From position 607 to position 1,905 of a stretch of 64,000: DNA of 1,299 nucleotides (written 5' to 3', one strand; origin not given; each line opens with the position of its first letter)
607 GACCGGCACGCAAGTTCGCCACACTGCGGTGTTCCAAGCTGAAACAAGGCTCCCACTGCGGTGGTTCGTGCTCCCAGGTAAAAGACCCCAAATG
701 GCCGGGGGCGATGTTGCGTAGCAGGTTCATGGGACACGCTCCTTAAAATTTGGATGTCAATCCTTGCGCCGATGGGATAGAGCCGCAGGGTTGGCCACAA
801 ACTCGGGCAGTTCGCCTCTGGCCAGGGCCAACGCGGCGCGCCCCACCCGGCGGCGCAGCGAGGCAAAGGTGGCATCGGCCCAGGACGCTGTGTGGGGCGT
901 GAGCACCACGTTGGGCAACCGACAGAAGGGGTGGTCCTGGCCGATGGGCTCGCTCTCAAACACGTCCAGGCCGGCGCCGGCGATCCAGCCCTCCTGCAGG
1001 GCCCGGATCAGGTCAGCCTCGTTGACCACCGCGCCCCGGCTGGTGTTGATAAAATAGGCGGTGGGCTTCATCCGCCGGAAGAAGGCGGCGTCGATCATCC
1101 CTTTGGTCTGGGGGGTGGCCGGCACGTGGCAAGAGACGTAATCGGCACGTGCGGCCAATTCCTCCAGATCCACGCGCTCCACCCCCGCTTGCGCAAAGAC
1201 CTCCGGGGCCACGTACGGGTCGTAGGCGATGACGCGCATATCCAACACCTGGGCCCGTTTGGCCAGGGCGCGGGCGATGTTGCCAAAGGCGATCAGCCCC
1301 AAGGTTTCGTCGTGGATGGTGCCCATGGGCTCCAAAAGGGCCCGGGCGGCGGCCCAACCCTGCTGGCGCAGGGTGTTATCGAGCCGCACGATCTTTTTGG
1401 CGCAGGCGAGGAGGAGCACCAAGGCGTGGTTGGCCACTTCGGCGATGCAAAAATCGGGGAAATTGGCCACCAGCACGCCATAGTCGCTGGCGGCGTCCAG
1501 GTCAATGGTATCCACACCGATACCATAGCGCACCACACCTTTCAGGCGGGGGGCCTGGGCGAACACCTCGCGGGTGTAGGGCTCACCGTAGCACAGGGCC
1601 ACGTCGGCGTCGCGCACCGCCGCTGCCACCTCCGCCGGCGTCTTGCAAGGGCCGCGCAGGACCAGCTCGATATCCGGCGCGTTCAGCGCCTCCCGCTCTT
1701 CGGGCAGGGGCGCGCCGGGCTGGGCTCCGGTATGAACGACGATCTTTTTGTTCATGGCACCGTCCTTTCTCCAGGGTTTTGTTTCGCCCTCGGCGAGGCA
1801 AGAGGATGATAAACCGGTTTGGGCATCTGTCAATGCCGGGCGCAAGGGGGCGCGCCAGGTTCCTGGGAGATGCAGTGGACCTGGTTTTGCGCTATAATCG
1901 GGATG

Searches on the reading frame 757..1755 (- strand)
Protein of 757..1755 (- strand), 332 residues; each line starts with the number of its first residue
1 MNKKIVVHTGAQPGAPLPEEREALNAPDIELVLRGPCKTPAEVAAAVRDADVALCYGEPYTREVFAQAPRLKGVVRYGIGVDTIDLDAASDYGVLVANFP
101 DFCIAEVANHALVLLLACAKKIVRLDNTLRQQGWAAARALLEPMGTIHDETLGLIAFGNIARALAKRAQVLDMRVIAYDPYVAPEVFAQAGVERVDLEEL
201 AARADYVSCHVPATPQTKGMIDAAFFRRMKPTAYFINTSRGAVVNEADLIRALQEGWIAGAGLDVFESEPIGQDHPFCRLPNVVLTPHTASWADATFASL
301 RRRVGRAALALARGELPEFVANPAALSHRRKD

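Call 51: search_protein_families(library=pfam, proteins=[window:757-1755:-], max_evalue=0.001)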
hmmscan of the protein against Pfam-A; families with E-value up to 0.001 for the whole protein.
window:757-1755:- (332 aa): 2 families
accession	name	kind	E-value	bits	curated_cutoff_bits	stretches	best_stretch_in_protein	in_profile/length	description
PF02826.25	2-Hacid_dh_C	-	4.3e-62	209.1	25.1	1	113-290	2-178/178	D-isomer specific 2-hydroxyacid dehydrogenase, NAD binding domain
PF00389.36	2-Hacid_dh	-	4.2e-18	65.8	24.6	1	18-151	9-103/134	D-isomer specific 2-hydroxyacid dehydrogenase, catalytic domain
